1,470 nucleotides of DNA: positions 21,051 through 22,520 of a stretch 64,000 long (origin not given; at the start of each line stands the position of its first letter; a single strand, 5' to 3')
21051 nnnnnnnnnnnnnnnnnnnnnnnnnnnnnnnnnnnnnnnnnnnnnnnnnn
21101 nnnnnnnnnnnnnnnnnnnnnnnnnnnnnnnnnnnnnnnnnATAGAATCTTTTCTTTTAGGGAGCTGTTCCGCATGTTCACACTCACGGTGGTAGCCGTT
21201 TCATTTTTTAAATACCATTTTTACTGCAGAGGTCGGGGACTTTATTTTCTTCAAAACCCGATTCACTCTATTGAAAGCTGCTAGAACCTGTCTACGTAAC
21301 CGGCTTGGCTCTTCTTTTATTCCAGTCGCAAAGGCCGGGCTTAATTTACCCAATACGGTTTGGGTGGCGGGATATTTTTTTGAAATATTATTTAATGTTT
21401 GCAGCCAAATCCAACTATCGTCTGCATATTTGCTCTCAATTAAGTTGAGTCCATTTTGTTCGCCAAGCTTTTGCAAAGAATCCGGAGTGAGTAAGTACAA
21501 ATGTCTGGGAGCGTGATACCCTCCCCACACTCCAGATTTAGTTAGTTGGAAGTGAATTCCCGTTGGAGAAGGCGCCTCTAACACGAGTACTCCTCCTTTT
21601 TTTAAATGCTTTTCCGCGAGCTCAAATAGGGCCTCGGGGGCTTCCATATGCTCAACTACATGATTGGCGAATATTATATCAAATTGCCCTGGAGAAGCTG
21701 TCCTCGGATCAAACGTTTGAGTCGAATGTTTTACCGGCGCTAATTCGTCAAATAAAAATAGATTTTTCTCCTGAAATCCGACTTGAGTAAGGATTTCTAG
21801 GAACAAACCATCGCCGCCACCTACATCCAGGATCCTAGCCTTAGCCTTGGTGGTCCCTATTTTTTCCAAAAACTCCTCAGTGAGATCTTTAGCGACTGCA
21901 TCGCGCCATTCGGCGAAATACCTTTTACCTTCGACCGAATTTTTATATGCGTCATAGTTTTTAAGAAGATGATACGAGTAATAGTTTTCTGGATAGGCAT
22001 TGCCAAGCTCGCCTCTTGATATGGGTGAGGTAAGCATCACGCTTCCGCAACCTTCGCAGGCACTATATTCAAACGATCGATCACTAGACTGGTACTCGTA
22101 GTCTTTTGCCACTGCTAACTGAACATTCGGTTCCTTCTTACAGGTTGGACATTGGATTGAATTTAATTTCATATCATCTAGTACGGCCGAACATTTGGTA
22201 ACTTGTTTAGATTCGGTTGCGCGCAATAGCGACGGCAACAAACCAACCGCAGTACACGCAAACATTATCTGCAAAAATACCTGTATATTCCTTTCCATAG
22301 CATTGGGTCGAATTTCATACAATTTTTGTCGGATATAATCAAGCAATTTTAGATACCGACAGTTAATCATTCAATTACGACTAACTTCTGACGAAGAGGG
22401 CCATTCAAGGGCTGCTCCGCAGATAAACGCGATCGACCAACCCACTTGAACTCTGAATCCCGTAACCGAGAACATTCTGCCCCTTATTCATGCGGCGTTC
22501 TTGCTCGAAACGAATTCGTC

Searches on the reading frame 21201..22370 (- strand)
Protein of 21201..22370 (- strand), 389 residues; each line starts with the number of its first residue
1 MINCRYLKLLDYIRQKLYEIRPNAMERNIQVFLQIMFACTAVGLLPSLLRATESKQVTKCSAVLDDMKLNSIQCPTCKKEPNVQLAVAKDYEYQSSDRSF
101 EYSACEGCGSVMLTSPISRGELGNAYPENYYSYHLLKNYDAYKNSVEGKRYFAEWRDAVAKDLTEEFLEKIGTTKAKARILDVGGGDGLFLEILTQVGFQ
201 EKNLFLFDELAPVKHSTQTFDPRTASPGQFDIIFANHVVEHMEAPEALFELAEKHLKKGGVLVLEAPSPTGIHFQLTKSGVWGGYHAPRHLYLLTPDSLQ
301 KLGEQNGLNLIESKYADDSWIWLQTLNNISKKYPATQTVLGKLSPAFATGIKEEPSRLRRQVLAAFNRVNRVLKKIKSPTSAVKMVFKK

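Call 68: search_protein_families(library=pfam, proteins=[window:21201-22370:-], max_evalue=0.0001)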
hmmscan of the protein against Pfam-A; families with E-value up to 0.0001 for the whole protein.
window:21201-22370:- (389 aa): 4 families
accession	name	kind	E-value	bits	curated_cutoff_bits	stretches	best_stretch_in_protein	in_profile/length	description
PF13489.12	Methyltransf_23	-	5e-23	82.1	27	1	152-312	1-163/164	Methyltransferase domain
PF08241.18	Methyltransf_11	-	2.2e-07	31.8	21.2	1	181-264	1-95/95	Methyltransferase domain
PF08242.18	Methyltransf_12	-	6.4e-07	30.5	30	1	213-262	46-98/98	Methyltransferase domain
PF13847.12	Methyltransf_31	-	3.8e-06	27.1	27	0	227-268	72-113/145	Methyltransferase domain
